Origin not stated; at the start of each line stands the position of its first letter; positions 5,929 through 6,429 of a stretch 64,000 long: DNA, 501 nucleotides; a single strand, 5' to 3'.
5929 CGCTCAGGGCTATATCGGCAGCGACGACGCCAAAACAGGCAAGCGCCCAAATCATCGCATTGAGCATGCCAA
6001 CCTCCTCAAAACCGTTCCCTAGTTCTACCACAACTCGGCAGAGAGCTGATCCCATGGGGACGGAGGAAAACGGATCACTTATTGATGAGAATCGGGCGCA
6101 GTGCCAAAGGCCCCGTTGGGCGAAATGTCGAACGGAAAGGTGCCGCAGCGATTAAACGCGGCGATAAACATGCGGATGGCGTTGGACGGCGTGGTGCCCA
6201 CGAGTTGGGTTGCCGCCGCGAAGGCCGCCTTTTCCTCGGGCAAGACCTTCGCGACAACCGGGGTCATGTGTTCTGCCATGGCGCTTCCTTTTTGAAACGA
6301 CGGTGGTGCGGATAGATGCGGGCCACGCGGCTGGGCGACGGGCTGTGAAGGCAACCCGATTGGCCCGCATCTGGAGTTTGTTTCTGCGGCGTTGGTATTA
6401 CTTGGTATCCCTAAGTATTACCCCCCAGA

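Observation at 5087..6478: RelB/DinJ-like small protein directly upstream of a CPBP (Abi) intramembrane protease, with 28-bp direct repeats flanking the small gene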

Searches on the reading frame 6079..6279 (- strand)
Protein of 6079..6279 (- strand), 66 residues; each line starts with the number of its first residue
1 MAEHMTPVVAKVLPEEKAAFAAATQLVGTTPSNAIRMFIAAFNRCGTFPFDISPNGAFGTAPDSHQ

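Call 3: search_protein_families(library=pfam, proteins=[window:6079-6279:-], max_evalue=1)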
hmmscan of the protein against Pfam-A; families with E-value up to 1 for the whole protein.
window:6079-6279:- (66 aa): 1 family
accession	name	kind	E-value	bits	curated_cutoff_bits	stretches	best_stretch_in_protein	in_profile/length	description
PF04221.18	RelB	-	5.6e-05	23.4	22.4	1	12-52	8-48/82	RelB antitoxin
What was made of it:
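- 6079..6279 (-): 66-aa orphan RelB/DinJ-type ribbon-helix-helix protein: conserved core at residues 1-52, variable disordered tail. Pfam RelB 23.4 bits (call 3).
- On RelB/DinJ antitoxin (type II toxin-antitoxin): Pfam PF04221 23.4 bits against GA 22.4 (call 3).
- Checked: Small protein: it passes Pfam RelB narrowly (PF04221, 23.4 bits against a cut-off of 22.4, E 5.6e-5, call 3).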

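Call 4: search_protein_families(library=ncbifam, proteins=[window:6079-6279:-], max_evalue=1)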
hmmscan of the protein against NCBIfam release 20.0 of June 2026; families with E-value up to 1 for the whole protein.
window:6079-6279:- (66 aa): 2 families
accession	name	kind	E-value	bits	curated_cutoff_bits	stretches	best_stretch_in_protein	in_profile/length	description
TIGR02384.1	RelB_DinJ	subfamily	7.6e-05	22.9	45.65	1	6-54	4-52/85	type II toxin-antitoxin system RelB/DinJ family antitoxin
NF000469.2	CAR_gen_B3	exception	0.055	12.5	500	1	10-52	3-45/311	CAR family subclass B3 metallo-beta-lactamase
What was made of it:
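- Checked: It falls below the NCBIfam RelB_DinJ cut-off (22.9 against 45.65, call 4).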

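Call 6: find_homologous_proteins(query=window:6079-6279:-, max_evalue=0.001)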
Query window:6079-6279:- (66 aa): 196 proteins with E <= 0.001 among 197 candidates; the best 120 are listed.
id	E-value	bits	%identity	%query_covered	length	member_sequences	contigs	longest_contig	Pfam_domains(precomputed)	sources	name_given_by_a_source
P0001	1.7e-35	137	98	100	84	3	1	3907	-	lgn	-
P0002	1.7e-35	137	98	100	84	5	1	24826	-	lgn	-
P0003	1.8e-35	137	98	100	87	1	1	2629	-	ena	-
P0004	1.9e-35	137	98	100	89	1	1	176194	-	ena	-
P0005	2.7e-35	136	97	100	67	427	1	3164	-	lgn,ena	-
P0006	2.7e-35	136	98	100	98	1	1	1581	-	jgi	-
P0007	9.1e-35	135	97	100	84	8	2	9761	-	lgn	-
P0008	1.5e-34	134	95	100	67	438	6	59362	-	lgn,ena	-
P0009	4.5e-34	132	95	100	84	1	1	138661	-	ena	-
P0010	7.9e-34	132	94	100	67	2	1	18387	-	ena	-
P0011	8.4e-34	132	95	100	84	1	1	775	-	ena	-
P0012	2.8e-33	130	98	95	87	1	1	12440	-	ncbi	-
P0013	2.8e-33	130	94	100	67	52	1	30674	-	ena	-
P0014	1.3e-32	128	98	94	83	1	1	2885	-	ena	-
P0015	2.9e-32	127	91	100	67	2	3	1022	-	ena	-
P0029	2.4e-30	121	97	92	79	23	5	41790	PF04221.19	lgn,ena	-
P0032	5.9e-30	120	92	94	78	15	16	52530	PF04221.19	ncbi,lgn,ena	-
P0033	6.0e-30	120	97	91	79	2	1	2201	PF04221.19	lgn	-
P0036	6.3e-30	119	97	91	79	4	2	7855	PF04221.19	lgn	-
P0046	1.7e-29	118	95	91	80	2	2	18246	PF04221.19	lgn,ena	-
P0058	5.8e-29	116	93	89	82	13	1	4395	PF04221.19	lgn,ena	-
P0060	6.7e-29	116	93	89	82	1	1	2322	PF04221.19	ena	-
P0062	8.1e-29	116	95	89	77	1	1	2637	PF04221.19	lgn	-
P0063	9.4e-29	116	92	94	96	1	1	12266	PF04221.19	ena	-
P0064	1.4e-28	115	96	82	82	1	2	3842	PF04221.19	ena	-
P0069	3.7e-28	114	95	89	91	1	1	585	PF04221.19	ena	-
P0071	7.8e-28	113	93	89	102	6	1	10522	PF04221.19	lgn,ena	-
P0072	7.9e-28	113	92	89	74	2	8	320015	-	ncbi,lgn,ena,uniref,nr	ncbi:type II toxin-antitoxin system RelB/DinJ family antitoxin [Enorma phocaeensis]|uniref:type II t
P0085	2.5e-26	108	90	89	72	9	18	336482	PF04221.19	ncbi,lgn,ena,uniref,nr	ncbi:type II toxin-antitoxin system RelB/DinJ family antitoxin [Collinsella tanakaei]|uniref:type II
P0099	4.1e-19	85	71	89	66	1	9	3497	PF04221.19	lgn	-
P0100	4.4e-19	85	64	100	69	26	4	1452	PF04221.19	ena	-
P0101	5.4e-19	85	70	92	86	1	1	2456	PF04221.19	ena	-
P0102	6.8e-19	85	75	85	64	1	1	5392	PF04221.19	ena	-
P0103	8.4e-19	85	64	100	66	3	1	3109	PF04221.19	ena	-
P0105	1.4e-18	84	66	98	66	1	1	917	PF04221.19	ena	-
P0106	1.6e-18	84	66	98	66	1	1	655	PF04221.19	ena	-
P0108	2.2e-18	83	62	100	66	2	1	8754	PF04221.19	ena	-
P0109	2.5e-18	83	71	79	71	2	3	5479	PF04221.19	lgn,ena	-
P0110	2.8e-18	83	65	98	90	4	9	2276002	PF04221.19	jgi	jgi:DNA-damage-inducible protein J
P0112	3.8e-18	82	62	100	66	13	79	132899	PF04221.19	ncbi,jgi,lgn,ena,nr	ncbi:MAG: type II toxin-antitoxin system RelB/DinJ family antitoxin [Atopobiaceae bacterium]|jgi:DNA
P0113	3.9e-18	82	65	98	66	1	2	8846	PF04221.19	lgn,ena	-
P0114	4.4e-18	82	62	100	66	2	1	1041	PF04221.19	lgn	-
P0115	4.9e-18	82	65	98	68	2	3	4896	-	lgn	-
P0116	5.5e-18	82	64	100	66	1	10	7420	PF04221.19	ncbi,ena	-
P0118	8.7e-18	81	68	100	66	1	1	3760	PF04221.19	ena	-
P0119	8.7e-18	81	77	79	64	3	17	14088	-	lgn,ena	-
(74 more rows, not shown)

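Call 10: find_related_loci(query=A1, collection=genome_contigs, flank=4000)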
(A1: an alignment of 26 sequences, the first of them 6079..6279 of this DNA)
Query A1 (66 aa) in genome_contigs; peptide patterns used: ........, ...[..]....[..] (x = any residue, [..] = any of these).
596 stretches matched a pattern (row limit reached: there are more); 571 encode a relative of the query (tblastn E <= 1e-3); the best 80 are kept; 80 distinct loci.
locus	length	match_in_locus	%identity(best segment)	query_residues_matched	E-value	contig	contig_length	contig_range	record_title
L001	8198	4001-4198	100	1-66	5e-41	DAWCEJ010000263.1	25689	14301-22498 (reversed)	MAG TPA_asm: Collinsella sp. isolate gSpreadC_ID_1991 k141_157217, whole genome shotgun sequence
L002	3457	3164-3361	100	1-66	5e-41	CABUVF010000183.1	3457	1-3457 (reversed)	MAG TPA_asm: uncultured Collinsella sp. isolate MGYG-HGUT-04408 genome assembly, contig: GUT_GENOME273156_183, whole gen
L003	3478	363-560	100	1-66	5e-41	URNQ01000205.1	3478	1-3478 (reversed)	uncultured Collinsella sp. isolate UMGS1174 genome assembly, contig: NODE_5782_length_3478_cov_2.86269, whole genome sho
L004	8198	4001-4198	100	1-66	5e-41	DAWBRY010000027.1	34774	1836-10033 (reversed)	MAG TPA_asm: Collinsella sp. isolate gSpreadC_ID_1666 NODE_356_length_34774_cov_64.850485, whole genome shotgun sequence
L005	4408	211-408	100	1-66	5e-41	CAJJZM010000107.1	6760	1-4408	MAG TPA_asm: uncultured Collinsella sp. isolate ERR1190537-bin.10 genome assembly, contig: NODE_5207_length_6760_cov_3.4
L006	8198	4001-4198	100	1-66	5e-41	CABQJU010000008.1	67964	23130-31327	MAG TPA_asm: uncultured Collinsella sp. isolate MGYG-HGUT-00648 genome assembly, contig: GUT_GENOME019818_8, whole genom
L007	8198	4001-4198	100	1-66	5e-41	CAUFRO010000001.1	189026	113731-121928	MAG TPA_asm: uncultured Collinsella sp. isolate SRR20881987_bin.24_MetaWRAP_v1.3_MAG genome assembly, contig: ERZ1877572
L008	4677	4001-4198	100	1-66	5e-41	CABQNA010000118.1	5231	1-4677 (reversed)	MAG TPA_asm: uncultured Collinsella sp. isolate MGYG-HGUT-00731 genome assembly, contig: GUT_GENOME026064_118, whole gen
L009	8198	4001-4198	100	1-66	5e-41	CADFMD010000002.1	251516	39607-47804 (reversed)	MAG TPA_asm: Coriobacteriaceae bacterium isolate MGYG-HGUT-04728 genome assembly, contig: NODE_15_length_251516_cov_141.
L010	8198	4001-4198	100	1-66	5e-41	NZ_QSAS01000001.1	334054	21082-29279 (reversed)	Collinsella sp. AF11-11 AF11-11.Scaf1, whole genome shotgun sequence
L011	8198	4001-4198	100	1-66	5e-41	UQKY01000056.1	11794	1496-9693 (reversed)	uncultured Collinsella sp. isolate UMGS384 genome assembly, contig: NODE_2895_length_11794_cov_4.524491, whole genome sh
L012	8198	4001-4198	100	1-66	5e-41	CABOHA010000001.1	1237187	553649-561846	Coriobacteriaceae bacterium isolate MGYG-HGUT-03698 genome assembly, contig: GUT_GENOME239761_1, whole genome shotgun se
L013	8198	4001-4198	100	1-66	5e-41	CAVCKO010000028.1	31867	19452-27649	Treponemataceae bacterium isolate H07624-L1_cleanbin_000003 genome assembly, contig: Spades_H07624-L1_contig_610, whole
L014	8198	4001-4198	100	1-66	5e-41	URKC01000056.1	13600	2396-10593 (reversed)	uncultured Collinsella sp. isolate UMGS1074 genome assembly, contig: NODE_2118_length_13600_cov_3.720413, whole genome s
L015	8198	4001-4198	100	1-66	5e-41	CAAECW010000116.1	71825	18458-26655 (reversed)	MAG TPA_asm: uncultured Collinsella sp., isolate HGM04141, WGS project CAAECW010000000 data, contig: ERS396492_24_k85_14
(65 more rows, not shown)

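Call 11: find_encoding_contigs(protein=P0112, flank=4000, max_places=5)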
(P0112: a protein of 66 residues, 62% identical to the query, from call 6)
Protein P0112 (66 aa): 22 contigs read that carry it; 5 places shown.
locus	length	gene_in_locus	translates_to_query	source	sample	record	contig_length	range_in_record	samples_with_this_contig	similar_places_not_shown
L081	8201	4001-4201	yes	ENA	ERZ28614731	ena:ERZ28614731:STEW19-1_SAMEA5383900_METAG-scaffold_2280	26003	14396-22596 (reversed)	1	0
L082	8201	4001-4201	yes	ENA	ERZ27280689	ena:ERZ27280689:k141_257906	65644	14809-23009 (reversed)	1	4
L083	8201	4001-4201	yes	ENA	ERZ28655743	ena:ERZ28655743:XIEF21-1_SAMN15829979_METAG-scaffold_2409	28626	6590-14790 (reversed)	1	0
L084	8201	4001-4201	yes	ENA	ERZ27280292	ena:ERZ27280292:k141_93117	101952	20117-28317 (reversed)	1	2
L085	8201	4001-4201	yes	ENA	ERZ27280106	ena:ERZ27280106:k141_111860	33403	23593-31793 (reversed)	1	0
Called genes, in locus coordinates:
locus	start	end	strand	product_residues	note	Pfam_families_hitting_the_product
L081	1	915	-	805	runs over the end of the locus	PF02901:PFL-like, PF01228:Gly_radical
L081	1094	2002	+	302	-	PF13353:Fer4_12, PF04055:Radical_SAM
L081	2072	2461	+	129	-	PF03618:Kinase-PPPase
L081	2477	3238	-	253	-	PF00392:GntR (weak), PF08220:HTH_DeoR, PF08279:HTH_11 (weak), PF08280:HTH_Mga (weak), PF00455:DeoRC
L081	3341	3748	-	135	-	PF03061:4HBT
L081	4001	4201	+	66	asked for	PF04221:RelB (weak)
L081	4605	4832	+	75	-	-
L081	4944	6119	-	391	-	PF00389:2-Hacid_dh, PF02826:2-Hacid_dh_C, PF03446:NAD_binding_2 (weak)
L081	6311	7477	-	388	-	PF00389:2-Hacid_dh, PF02826:2-Hacid_dh_C, PF03446:NAD_binding_2 (weak)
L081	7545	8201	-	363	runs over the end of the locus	PF00266:Aminotran_5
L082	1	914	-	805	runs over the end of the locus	PF02901:PFL-like, PF01228:Gly_radical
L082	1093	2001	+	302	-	PF13353:Fer4_12 (weak), PF04055:Radical_SAM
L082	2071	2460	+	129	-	PF03618:Kinase-PPPase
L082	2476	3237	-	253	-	PF00392:GntR (weak), PF08220:HTH_DeoR, PF08279:HTH_11 (weak), PF08280:HTH_Mga (weak), PF00455:DeoRC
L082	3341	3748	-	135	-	PF14539:DUF4442 (faint), PF03061:4HBT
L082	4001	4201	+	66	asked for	PF04221:RelB (weak)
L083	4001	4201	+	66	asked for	PF04221:RelB (weak)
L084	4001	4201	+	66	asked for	PF04221:RelB (weak)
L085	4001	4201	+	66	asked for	PF04221:RelB (weak)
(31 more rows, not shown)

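Call 12: find_encoding_contigs(protein=P0110, flank=4000, max_places=4)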
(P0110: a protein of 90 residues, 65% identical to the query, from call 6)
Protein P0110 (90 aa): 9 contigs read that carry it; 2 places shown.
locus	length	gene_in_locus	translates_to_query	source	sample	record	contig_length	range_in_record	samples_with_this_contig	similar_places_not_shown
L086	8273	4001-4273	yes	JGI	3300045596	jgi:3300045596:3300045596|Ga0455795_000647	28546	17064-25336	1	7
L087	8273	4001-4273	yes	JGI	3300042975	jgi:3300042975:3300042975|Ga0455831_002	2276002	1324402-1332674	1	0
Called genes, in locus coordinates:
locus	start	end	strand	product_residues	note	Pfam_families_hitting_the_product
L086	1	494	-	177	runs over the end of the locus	-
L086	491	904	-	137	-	-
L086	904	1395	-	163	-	PF16152:DUF4860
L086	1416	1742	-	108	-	-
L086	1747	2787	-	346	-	PF00482:T2SSF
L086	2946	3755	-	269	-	PF01841:Transglut_core, PF04473:DUF553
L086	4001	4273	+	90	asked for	PF04221:RelB (weak)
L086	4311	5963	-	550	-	PF06965:Na_H_antiport_1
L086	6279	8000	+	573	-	PF00909:Ammonium_transp, PF00543:P-II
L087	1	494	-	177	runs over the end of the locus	-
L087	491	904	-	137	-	-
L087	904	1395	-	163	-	PF16152:DUF4860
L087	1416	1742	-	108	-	-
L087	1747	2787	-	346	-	PF00482:T2SSF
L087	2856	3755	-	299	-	PF01841:Transglut_core, PF04473:DUF553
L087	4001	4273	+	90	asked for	PF04221:RelB (weak)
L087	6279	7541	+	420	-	PF00909:Ammonium_transp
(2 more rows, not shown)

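Call 20: find_encoding_contigs(protein=P0085, flank=4000, max_places=2)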
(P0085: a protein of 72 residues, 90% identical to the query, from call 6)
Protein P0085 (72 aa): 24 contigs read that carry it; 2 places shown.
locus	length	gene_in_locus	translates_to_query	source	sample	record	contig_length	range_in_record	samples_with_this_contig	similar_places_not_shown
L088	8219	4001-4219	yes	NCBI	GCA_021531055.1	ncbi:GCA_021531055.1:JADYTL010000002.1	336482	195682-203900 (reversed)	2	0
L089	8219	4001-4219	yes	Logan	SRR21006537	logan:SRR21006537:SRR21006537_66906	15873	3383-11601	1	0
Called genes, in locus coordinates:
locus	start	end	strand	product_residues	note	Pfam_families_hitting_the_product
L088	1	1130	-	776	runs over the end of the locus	PF00403:HMA, PF00122:E1-E2_ATPase, PF00702:Hydrolase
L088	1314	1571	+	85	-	-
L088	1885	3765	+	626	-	PF00270:DEAD, PF04851:ResIII (weak), PF00271:Helicase_C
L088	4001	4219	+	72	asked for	PF04221:RelB (weak)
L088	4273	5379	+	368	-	PF02517:Rce1-like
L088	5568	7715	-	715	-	PF08497:Radical_SAM_N, PF04055:Radical_SAM, PF11842:DUF3362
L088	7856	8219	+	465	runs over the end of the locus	PF06738:ThrE, PF12821:ThrE_2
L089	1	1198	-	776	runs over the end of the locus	PF00403:HMA, PF00122:E1-E2_ATPase, PF00702:Hydrolase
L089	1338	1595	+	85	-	-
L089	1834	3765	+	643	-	PF00270:DEAD, PF04851:ResIII (faint), PF00271:Helicase_C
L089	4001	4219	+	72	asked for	PF04221:RelB (weak)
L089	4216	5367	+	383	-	PF02517:Rce1-like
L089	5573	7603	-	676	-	PF08497:Radical_SAM_N, PF04055:Radical_SAM, PF11842:DUF3362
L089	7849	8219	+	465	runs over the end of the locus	PF06738:ThrE, PF12821:ThrE_2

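Call 21: find_encoding_contigs(protein=P0072, flank=4000, max_places=2)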
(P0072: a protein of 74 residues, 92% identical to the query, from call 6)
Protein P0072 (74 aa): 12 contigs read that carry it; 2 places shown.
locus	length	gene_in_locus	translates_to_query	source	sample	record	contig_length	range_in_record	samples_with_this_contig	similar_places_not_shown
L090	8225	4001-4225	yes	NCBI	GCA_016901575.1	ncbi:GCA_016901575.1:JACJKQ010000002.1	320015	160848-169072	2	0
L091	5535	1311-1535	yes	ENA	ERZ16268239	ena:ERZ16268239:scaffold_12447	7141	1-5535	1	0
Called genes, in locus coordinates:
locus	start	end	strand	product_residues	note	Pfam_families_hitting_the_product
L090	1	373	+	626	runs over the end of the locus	PF00270:DEAD, PF00271:Helicase_C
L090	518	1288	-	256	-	PF02463:SMC_N (weak), PF09818:ABC_ATPase (faint), PF00005:ABC_tran, PF13191:AAA_16 (weak), PF13304:AAA_21 (faint)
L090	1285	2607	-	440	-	PF00528:BPD_transp_1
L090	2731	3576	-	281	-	PF00497:SBP_bac_3, PF10613:Lig_chan-Glu_bd (weak)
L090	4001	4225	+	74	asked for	-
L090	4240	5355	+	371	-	PF02517:Rce1-like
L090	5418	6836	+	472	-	PF06738:ThrE, PF12821:ThrE_2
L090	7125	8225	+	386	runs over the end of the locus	PF00465:Fe-ADH, PF13685:Fe-ADH_2, PF25137:ADH_Fe_C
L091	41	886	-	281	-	PF00497:SBP_bac_3, PF10613:Lig_chan-Glu_bd (weak)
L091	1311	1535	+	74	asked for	-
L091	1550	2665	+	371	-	PF02517:Rce1-like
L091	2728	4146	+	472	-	PF06738:ThrE, PF12821:ThrE_2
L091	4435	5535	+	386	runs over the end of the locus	PF00465:Fe-ADH, PF13685:Fe-ADH_2, PF25137:ADH_Fe_C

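Call 22: find_encoding_contigs(protein=P0119, flank=4000, max_places=3)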
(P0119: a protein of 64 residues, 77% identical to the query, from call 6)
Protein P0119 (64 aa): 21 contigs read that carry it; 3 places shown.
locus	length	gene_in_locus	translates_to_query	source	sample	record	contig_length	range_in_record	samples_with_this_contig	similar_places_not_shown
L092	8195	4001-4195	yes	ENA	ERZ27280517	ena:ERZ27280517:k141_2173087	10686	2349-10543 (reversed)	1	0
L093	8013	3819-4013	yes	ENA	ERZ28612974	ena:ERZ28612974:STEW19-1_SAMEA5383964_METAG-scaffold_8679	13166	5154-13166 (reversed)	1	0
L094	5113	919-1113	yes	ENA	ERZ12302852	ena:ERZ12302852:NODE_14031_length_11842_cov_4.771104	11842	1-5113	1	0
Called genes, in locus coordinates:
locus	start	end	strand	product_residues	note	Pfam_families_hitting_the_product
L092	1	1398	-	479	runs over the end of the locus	PF00224:PK, PF02887:PK_C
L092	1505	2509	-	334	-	PF00389:2-Hacid_dh, PF02826:2-Hacid_dh_C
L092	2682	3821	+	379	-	PF03193:RsgA_GTPase, PF00009:GTP_EFTU (faint), PF00005:ABC_tran (weak)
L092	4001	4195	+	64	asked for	-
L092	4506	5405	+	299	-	PF08666:SAF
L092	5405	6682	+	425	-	PF09140:MipZ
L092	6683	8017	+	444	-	PF00437:T2SSE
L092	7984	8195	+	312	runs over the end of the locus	PF00482:T2SSF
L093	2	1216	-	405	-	?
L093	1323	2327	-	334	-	PF00389:2-Hacid_dh, PF02826:2-Hacid_dh_C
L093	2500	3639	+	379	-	PF03193:RsgA_GTPase, PF00009:GTP_EFTU (faint), PF00005:ABC_tran (weak)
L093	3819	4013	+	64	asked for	-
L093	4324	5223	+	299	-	PF08666:SAF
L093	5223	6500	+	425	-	PF09140:MipZ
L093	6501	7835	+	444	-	PF00437:T2SSE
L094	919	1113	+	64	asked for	-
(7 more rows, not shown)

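Call 23: find_encoding_contigs(protein=P0109, flank=4000, max_places=3)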
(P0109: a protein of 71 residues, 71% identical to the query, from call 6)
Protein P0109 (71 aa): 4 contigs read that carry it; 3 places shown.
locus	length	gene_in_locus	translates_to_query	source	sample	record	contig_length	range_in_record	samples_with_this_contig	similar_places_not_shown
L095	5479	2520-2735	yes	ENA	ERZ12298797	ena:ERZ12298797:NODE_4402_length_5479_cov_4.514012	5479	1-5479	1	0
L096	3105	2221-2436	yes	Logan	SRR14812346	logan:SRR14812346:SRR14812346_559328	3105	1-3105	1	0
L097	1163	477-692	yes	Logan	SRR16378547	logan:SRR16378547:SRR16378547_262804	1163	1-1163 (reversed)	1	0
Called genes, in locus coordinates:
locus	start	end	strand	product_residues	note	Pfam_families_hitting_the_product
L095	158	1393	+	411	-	PF18676:MBG_2 (weak)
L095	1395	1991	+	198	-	-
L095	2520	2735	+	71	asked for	PF04221:RelB (weak)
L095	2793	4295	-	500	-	PF06965:Na_H_antiport_1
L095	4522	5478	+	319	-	?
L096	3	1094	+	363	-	?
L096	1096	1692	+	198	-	-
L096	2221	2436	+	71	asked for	PF04221:RelB (weak)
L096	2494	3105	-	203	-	?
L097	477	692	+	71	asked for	PF04221:RelB (weak)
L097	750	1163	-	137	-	?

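Call 24: find_encoding_contigs(protein=P0115, flank=4000, max_places=3)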
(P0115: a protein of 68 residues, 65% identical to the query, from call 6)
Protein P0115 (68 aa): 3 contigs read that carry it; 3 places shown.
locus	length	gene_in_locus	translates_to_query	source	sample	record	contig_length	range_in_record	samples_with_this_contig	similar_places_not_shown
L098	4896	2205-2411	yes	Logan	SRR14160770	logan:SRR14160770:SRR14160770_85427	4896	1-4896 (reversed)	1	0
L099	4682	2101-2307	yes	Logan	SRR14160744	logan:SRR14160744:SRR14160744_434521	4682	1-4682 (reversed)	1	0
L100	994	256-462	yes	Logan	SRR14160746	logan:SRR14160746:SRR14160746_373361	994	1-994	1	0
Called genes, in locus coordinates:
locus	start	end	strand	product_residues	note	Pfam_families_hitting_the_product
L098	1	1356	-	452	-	?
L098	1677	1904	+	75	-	-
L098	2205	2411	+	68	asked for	-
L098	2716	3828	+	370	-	PF21571:ArgZ-like_C_1st (weak), PF21570:ArgZ-like_C_2nd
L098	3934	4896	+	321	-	?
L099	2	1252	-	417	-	?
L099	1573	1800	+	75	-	-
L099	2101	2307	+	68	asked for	-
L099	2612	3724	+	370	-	PF21571:ArgZ-like_C_1st (weak), PF21570:ArgZ-like_C_2nd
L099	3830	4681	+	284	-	?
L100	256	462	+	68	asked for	-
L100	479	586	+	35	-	-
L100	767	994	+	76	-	?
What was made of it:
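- On RelB/DinJ antitoxin (type II toxin-antitoxin): In the sister clade the neighbours are unrelated and vary (calls 11, 12, 22-24).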
